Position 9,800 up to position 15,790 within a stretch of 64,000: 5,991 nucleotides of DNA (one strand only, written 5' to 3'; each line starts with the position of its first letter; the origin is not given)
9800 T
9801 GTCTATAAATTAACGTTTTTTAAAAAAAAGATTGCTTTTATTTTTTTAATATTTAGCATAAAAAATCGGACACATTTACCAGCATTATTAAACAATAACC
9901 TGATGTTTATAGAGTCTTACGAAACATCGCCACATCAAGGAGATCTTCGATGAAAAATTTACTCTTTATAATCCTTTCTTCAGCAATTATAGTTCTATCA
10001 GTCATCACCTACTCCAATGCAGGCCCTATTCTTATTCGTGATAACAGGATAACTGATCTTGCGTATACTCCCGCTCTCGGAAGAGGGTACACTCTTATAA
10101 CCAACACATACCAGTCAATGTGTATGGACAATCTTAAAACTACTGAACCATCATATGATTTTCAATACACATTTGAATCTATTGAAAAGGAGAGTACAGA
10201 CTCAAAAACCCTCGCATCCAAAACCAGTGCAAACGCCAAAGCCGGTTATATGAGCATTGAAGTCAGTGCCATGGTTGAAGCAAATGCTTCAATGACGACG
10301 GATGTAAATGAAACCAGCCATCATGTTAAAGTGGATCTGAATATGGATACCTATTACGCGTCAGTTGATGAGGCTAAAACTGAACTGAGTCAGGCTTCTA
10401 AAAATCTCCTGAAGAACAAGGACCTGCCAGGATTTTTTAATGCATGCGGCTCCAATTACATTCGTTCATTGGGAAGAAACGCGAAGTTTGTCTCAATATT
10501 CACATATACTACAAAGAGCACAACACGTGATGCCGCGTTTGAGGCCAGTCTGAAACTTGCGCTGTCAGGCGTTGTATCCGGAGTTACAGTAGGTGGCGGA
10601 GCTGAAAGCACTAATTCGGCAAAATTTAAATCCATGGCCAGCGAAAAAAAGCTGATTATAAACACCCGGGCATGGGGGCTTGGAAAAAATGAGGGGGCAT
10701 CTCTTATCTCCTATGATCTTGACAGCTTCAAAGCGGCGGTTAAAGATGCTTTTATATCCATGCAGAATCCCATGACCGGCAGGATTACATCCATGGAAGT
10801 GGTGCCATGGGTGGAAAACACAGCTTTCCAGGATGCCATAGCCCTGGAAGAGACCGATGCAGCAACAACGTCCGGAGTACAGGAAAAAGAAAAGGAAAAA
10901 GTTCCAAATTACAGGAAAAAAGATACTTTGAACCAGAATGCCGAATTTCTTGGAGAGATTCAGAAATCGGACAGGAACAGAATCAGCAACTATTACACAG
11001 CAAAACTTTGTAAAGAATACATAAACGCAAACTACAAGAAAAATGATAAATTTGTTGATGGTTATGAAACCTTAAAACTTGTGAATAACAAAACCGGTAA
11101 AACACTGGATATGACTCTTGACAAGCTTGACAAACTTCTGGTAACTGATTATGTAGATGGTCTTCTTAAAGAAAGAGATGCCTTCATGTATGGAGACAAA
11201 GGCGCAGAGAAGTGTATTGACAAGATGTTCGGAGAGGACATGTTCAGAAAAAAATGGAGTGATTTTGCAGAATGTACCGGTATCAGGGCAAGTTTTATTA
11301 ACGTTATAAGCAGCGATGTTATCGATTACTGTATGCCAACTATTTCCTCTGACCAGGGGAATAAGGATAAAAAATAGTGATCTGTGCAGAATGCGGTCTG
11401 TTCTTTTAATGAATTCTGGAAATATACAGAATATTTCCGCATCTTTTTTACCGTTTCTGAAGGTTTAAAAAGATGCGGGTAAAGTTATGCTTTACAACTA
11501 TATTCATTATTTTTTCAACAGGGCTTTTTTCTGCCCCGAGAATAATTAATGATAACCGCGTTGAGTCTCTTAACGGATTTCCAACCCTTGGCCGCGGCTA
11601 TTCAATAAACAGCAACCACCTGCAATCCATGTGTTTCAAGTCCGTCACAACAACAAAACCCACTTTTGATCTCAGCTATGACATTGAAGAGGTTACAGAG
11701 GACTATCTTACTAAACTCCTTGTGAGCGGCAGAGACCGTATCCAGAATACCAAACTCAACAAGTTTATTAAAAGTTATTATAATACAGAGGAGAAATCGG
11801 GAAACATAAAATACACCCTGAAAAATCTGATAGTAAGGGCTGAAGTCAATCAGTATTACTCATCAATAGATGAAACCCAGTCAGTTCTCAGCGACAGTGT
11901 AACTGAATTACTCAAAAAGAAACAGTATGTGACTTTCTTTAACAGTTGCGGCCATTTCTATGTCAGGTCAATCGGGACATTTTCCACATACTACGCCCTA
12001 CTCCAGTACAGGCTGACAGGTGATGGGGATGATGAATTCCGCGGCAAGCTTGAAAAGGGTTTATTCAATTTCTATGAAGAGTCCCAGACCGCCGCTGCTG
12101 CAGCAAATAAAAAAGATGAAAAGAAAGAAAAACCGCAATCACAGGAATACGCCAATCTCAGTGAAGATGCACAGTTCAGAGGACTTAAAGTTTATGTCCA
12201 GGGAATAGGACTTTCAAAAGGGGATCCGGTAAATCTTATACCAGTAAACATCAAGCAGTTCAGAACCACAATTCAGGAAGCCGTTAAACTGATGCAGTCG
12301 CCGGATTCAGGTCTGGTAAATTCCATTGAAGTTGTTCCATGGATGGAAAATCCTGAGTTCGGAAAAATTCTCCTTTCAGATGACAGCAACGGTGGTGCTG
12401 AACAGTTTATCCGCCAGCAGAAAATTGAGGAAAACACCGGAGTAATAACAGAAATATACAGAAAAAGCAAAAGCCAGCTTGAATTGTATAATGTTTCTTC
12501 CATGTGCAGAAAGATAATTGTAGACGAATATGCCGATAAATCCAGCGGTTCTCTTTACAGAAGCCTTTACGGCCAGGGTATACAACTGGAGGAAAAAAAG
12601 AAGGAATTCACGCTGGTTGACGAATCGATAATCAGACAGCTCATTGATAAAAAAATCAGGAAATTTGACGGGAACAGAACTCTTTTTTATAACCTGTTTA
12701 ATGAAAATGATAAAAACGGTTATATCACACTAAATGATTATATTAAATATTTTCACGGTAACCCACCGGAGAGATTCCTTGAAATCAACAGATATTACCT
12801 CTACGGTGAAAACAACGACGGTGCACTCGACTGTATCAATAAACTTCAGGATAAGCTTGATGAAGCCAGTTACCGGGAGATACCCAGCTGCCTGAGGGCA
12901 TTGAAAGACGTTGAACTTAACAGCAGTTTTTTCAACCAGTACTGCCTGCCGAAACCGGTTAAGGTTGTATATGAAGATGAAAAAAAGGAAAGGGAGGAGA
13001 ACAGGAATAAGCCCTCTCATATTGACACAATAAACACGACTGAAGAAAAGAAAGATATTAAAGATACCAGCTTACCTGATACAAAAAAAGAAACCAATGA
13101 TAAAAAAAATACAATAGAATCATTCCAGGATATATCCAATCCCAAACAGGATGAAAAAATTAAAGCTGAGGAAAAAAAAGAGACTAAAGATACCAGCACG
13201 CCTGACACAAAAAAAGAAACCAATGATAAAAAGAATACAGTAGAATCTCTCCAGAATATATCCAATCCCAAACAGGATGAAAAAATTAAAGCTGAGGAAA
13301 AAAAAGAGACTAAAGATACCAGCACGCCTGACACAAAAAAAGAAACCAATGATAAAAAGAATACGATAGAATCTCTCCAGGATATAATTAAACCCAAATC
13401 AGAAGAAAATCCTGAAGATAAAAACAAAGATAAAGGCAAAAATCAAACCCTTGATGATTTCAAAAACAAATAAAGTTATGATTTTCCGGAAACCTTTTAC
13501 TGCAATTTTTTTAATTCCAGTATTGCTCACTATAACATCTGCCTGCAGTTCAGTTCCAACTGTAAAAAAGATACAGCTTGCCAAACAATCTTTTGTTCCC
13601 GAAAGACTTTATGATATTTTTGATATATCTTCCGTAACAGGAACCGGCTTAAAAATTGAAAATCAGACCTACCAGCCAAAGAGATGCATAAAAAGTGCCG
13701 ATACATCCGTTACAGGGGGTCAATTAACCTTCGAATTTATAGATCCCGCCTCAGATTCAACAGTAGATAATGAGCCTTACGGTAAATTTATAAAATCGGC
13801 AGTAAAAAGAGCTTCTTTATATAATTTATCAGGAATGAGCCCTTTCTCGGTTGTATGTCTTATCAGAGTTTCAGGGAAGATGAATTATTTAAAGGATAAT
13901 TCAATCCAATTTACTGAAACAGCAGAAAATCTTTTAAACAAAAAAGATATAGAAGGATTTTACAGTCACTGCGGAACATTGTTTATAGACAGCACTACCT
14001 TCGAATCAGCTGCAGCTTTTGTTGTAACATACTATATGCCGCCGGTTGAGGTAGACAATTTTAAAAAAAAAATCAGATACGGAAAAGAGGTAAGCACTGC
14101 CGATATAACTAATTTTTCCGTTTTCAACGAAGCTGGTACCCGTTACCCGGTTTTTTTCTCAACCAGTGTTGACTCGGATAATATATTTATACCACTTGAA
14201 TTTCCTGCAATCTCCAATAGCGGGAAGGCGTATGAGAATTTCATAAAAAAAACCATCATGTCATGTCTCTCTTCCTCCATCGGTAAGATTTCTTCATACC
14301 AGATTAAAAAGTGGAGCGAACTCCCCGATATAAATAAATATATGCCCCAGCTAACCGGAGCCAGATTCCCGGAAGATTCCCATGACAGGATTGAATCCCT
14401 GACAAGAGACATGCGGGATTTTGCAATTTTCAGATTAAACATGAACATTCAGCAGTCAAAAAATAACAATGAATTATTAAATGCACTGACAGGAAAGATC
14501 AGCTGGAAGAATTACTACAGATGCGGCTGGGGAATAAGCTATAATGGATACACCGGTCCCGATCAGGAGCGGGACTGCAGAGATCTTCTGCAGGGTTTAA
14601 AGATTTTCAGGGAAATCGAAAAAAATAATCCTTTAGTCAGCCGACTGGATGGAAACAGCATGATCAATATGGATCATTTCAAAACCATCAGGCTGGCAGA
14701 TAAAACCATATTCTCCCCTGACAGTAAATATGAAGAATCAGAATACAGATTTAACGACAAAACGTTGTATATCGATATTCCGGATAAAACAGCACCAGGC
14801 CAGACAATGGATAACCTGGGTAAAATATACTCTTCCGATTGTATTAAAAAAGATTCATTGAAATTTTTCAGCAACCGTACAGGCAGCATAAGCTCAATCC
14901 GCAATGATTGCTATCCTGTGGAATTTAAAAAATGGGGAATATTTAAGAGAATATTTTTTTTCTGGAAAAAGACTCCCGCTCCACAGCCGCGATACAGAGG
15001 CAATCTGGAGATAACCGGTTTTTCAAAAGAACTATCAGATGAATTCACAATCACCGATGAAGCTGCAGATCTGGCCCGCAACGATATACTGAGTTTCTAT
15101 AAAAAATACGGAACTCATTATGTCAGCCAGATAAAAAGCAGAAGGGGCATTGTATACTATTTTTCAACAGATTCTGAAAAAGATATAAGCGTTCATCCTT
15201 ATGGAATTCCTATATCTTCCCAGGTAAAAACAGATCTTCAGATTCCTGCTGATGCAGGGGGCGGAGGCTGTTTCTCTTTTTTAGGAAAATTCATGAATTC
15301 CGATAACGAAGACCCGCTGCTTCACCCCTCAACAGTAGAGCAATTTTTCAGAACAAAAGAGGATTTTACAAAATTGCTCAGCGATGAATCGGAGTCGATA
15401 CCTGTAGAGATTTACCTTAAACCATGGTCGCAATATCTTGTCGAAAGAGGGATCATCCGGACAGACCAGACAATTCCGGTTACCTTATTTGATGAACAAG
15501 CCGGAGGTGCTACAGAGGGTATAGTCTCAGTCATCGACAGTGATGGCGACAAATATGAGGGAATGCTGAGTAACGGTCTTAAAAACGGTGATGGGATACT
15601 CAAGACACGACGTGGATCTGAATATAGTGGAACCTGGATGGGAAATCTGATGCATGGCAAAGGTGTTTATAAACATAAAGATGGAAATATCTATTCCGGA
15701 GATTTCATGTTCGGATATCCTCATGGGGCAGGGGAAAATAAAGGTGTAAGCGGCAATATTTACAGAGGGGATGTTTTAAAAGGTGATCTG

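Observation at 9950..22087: Seven-gene tandem array of secreted, strongly diverged MACPF/perforin-like paralogues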

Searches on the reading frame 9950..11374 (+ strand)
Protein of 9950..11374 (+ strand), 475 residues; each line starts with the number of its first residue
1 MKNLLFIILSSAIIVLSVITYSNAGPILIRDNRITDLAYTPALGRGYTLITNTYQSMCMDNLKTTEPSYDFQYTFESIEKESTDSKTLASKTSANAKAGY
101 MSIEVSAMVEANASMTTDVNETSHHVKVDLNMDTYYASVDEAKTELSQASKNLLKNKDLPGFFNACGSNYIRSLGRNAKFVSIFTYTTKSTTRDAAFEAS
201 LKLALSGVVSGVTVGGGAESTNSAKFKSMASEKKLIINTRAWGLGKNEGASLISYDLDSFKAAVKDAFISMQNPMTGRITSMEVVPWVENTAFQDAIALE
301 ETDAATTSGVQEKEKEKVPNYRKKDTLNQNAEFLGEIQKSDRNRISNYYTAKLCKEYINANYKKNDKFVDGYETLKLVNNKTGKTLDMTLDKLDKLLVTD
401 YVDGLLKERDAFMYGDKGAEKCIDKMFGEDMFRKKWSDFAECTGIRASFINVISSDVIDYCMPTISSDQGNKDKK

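Call 3: search_protein_families(library=pfam, proteins=[window:9950-11374:+], max_evalue=1)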
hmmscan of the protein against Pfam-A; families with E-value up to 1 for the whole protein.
window:9950-11374:+ (475 aa): 1 family
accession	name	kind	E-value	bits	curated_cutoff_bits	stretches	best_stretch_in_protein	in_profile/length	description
PF13390.11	DUF4108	-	0.15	12.4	27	1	320-390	55-126/145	Protein of unknown function (DUF4108)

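Call 4: search_protein_families(library=ncbifam, proteins=[window:9950-11374:+], max_evalue=1)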
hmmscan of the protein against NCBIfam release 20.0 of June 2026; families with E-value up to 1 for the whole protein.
window:9950-11374:+ (475 aa): 0 families

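Call 67: find_encoding_contigs(protein=window:9950-11374:+, flank=500, max_places=3)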
Protein window:9950-11374:+ (475 aa): 3 contigs read that carry it; 2 places shown.
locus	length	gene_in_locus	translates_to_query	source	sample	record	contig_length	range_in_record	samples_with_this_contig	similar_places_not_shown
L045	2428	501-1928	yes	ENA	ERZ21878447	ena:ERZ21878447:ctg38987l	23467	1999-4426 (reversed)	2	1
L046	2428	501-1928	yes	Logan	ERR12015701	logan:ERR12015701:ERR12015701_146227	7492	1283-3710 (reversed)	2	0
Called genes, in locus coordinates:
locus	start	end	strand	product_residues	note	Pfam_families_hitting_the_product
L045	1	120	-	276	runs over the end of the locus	-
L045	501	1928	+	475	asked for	-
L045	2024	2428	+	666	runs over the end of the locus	-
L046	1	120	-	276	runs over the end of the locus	-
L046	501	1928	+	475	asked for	-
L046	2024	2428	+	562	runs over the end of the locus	?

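Call 70: search_protein_families(library=padloc, proteins=[window:9950-11374:+], max_evalue=0.01)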
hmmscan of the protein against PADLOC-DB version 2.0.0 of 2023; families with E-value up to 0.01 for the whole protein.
window:9950-11374:+ (475 aa): 0 families

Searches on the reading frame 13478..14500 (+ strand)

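Call 21: search_protein_families(library=pfam, proteins=[window:13478-14500:+], max_evalue=10)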
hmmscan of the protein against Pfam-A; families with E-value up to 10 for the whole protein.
window:13478-14500:+ (341 aa): 1 family
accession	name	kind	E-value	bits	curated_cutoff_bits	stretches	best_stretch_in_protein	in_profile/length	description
PF06743.20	FAST_1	-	0.17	12.2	27.4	1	126-156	2-32/72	FAST kinase-like protein, subdomain 1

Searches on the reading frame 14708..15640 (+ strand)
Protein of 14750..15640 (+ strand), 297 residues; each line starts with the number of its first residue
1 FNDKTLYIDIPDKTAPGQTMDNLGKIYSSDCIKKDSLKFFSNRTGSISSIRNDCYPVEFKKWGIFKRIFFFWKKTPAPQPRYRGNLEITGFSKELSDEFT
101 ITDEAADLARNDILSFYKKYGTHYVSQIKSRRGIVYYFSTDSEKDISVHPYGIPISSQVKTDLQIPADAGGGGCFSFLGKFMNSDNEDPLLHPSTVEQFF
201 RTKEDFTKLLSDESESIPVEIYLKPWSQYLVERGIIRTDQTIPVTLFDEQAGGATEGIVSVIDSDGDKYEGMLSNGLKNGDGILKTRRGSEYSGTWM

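Call 21: search_protein_families(library=pfam, proteins=[window:14750-15640:+], max_evalue=10)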
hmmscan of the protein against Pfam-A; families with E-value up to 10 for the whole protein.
window:14750-15640:+ (297 aa): 1 family
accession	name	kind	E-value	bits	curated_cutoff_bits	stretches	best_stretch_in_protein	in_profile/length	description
PF01823.24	MACPF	-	0.15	12.6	21.5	1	113-174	68-133/214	MAC/Perforin domain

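Call 33: search_solved_structures(query=A4, max_evalue=10, show_alignments=3)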
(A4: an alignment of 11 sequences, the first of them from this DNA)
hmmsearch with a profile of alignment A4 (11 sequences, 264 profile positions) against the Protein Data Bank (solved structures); distinct sequences matched with E-value up to 10: 0.

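Call 39: search_protein_representatives(alignment_id=A4)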
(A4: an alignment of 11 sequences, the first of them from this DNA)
Query: 11 sequences, 264 profile positions. Proteins with E-value up to 0.001 (for the whole library): 30; up to 1e-10: 25; up to 1e-30: 15. The best 30 are listed.
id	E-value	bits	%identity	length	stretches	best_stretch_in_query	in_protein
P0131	4.6e-129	445.7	-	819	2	3-264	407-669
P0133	6.2e-72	258.4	-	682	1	8-256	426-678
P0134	2.5e-68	246.6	-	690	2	9-257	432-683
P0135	7.9e-68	245.0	-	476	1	9-256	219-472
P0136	4.9e-67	242.4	-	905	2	10-256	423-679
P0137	1.2e-64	234.6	-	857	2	11-256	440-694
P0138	8.4e-63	228.5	-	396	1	22-251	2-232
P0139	2.6e-60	220.3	-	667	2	8-256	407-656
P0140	1.0e-52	195.4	-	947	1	23-256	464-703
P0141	8.6e-45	169.4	-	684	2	13-257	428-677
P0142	1.4e-40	155.7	-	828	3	5-156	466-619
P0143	2.8e-38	148.1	-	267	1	155-263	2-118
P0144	1.1e-37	146.1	-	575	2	9-173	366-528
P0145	6.7e-35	137.0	-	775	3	71-174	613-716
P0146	6.5e-34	133.8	-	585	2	57-172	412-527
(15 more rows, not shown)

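Call 41: search_protein_families(library=pfam, alignment_id=A5, max_evalue=0.1)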
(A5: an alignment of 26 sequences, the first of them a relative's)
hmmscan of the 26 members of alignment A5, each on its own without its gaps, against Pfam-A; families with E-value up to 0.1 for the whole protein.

A. member 1, P0133 (682 aa): 1 family
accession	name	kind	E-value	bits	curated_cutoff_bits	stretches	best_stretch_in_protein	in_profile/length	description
PF01823.24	MACPF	-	0.073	13.6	21.5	0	534-558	59-83/214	MAC/Perforin domain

B. families by the number of members that match (of 26 scanned): 20 families
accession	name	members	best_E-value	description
PF02493.26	MORN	4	8e-49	MORN repeat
PF01823.24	MACPF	3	0.01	MAC/Perforin domain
PF17086.10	HV_small_capsid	1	3.8e-19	Small capsid protein of Herpesviridae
PF00857.26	Isochorismatase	1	5.9e-10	Isochorismatase domain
PF02780.25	Transketolase_C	1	2.7e-09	Transketolase, C-terminal domain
PF09134.16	Invasin_D3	1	4.6e-09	Invasin, domain 3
PF23302.1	HTH_DNAJC9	1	7.4e-08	DNAJC9 HTH domain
PF21570.3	ArgZ-like_C_2nd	1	8.8e-07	Arginine dihydrolase ArgZ-like, C-terminal, Rossmann fold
PF14987.11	NADHdh_A3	1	6.2e-06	NADH dehydrogenase 1 alpha subcomplex subunit 3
PF11797.14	WxLIP_HBD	1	1.7e-05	WxL Interacting Protein, host binding domain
PF07987.16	DUF1775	1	0.00077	Domain of unkown function (DUF1775)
PF08779.16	bCoV_NS7A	1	0.0014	Betacoronavirus NS7A protein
PF02186.21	TFIIE_beta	1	0.0017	TFIIE beta subunit core domain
PF07453.19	NUMOD1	1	0.0024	NUMOD1 domain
PF10610.15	Tafi-CsgC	1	0.0029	Thin aggregative fimbriae synthesis protein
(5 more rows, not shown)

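Call 44: search_solved_structures(query=A6, max_evalue=10, show_alignments=3)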
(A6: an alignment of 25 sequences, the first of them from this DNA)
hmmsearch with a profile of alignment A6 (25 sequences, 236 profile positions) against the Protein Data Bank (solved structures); distinct sequences matched with E-value up to 10: 1.
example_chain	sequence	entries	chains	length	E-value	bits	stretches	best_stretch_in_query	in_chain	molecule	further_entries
5j69_A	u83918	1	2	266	1.1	12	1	75-120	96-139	Astrotactin-2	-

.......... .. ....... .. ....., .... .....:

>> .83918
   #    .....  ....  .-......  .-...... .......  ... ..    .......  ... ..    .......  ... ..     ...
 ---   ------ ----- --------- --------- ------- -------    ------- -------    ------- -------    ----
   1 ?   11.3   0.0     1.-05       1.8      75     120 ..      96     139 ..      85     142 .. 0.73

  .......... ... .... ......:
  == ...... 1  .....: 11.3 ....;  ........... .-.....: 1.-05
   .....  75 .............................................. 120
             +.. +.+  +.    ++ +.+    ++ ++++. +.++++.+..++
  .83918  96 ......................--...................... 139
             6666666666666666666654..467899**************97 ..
